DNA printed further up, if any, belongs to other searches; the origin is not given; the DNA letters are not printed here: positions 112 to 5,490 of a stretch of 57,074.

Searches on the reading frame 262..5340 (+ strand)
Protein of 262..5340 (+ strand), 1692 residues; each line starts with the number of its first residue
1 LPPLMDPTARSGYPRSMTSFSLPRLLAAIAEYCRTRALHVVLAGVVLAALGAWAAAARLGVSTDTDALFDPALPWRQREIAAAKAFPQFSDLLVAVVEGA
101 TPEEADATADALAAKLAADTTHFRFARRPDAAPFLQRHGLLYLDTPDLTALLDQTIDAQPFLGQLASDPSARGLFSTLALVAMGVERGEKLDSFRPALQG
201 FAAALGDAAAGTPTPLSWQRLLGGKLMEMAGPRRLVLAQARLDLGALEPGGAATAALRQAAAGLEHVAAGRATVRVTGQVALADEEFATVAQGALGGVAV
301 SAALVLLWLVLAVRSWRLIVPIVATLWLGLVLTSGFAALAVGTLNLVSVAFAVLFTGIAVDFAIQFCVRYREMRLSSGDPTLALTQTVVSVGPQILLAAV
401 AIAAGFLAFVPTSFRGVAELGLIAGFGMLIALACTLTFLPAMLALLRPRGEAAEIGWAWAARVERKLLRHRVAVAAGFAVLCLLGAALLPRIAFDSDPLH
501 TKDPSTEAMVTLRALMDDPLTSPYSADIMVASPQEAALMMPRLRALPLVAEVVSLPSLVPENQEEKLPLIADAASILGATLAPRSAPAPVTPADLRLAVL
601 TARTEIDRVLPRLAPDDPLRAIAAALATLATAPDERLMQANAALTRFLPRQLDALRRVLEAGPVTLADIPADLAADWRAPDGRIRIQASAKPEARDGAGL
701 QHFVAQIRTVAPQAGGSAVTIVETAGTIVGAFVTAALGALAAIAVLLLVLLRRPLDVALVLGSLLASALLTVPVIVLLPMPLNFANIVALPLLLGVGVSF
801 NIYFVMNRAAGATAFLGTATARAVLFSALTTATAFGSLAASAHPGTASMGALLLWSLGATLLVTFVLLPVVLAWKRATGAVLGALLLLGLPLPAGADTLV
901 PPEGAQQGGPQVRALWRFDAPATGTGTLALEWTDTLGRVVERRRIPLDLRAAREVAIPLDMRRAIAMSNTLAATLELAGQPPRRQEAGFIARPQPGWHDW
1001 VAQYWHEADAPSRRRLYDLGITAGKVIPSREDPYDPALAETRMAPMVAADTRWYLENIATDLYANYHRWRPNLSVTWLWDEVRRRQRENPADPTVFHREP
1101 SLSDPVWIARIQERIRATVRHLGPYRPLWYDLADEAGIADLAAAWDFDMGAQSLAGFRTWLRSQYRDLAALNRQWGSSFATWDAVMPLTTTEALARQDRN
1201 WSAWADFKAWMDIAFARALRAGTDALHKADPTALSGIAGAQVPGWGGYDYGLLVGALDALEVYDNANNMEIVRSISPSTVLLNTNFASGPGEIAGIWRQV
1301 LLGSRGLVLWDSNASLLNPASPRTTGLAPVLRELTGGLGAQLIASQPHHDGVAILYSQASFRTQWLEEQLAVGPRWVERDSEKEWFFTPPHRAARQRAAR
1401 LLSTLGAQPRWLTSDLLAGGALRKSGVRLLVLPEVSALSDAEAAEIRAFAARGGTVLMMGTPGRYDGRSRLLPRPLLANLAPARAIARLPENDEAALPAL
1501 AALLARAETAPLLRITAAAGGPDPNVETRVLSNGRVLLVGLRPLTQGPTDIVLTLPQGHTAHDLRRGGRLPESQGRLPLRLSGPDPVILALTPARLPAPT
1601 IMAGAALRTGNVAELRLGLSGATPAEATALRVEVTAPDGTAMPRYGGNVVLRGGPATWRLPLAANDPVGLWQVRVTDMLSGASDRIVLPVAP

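Call 65: search_protein_families(library=pfam, proteins=[window:262-5340:+], max_evalue=0.001)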
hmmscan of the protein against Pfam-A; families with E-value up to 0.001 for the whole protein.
window:262-5340:+ (1692 aa): 2 families
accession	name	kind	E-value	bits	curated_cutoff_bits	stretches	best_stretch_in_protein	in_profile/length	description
PF03176.21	MMPL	-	1e-20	74.4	20.5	2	251-450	104-306/333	MMPL family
PF02449.21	Glyco_hydro_42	-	7e-05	22.8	21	1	1148-1221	145-222/376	Beta-galactosidase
